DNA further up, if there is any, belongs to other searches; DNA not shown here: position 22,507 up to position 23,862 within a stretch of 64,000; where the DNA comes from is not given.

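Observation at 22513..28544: Sigma-54 promoter drives the Cys4-FNT unit, in a locus with a cytoplasmic GAF-PAS kinase and an NtrC-type activator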

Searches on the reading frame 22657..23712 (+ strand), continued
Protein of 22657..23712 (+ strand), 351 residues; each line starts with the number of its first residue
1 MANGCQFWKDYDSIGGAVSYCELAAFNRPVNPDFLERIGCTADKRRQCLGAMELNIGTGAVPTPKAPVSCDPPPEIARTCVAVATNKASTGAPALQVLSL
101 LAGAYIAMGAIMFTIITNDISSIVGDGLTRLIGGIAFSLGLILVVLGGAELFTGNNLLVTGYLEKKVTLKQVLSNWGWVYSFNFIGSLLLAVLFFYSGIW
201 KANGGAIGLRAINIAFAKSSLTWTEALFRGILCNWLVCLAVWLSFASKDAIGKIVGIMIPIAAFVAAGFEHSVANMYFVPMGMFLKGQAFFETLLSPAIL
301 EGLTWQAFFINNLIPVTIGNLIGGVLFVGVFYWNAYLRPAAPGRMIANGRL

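Call 55: search_protein_families(library=ncbifam, proteins=[L092:10909-12105:+, L005:9584-10732:+], max_evalue=1e-60)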
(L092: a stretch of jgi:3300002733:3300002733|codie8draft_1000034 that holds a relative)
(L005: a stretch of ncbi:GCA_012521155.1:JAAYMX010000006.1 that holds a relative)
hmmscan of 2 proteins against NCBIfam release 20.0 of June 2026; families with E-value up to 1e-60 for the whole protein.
L092:10909-12105:+ (398 aa): 9 families
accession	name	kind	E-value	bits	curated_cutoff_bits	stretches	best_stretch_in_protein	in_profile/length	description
NF041833.1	Fe_ADH_ErcA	equivalog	1.7e-142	475.1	550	1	19-398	3-382/382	alcohol dehydrogenase-like regulatory protein ErcA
TIGR02638.1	lactal_redase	equivalog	5e-102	341.5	523.15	1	28-393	11-378/379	lactaldehyde reductase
NF007911.0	PRK10624.1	equivalog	3.5e-95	319.2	537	1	28-397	12-381/382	lactaldehyde reductase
NF053866.1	CholDhdGbsBBac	equivalog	4e-94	315.4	550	1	24-398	14-391/392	choline dehydrogenase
NF007363.0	PRK09860.1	equivalog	1.8e-91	307.1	581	1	22-397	7-382/383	L-threonine dehydrogenase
NF058672.1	4HyButDHCUPNE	equivalog_domain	3.6e-76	256.8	500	1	20-397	4-377/378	4-hydroxybutyrate dehydrogenase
NF011998.0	PRK15454.1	equivalog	1.3e-73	248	556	1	23-394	26-391/395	ethanolamine utilization ethanol dehydrogenase EutG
NF010378.0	PRK13805.1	equivalog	6.4e-73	245.9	951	1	25-398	463-864/872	bifunctional acetaldehyde-CoA/alcohol dehydrogenase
NF050025.1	SulfAcetaldRedSarD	equivalog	1.8e-72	244.3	700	1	26-398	10-385/385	sulfoacetaldehyde reductase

L005:9584-10732:+ (382 aa): 9 families
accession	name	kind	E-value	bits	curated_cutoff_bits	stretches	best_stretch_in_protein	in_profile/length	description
NF041833.1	Fe_ADH_ErcA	equivalog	4.4e-138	460.5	550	1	3-382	3-382/382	alcohol dehydrogenase-like regulatory protein ErcA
TIGR02638.1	lactal_redase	equivalog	2.1e-99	332.9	523.15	1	12-378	11-379/379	lactaldehyde reductase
NF007363.0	PRK09860.1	equivalog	5.4e-95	318.7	581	1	4-382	4-383/383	L-threonine dehydrogenase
NF007911.0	PRK10624.1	equivalog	2.9e-90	303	537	1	12-381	12-381/382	lactaldehyde reductase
NF053866.1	CholDhdGbsBBac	equivalog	1.9e-89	300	550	1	9-381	15-390/392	choline dehydrogenase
NF058672.1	4HyButDHCUPNE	equivalog_domain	3.5e-74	250.3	500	1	10-381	9-377/378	4-hydroxybutyrate dehydrogenase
NF010378.0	PRK13805.1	equivalog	1.7e-70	237.9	951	1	9-380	463-862/872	bifunctional acetaldehyde-CoA/alcohol dehydrogenase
NF050025.1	SulfAcetaldRedSarD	equivalog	1.1e-69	235.2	700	1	9-379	9-382/385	sulfoacetaldehyde reductase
NF011998.0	PRK15454.1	equivalog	3.2e-69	233.6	556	1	7-381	26-394/395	ethanolamine utilization ethanol dehydrogenase EutG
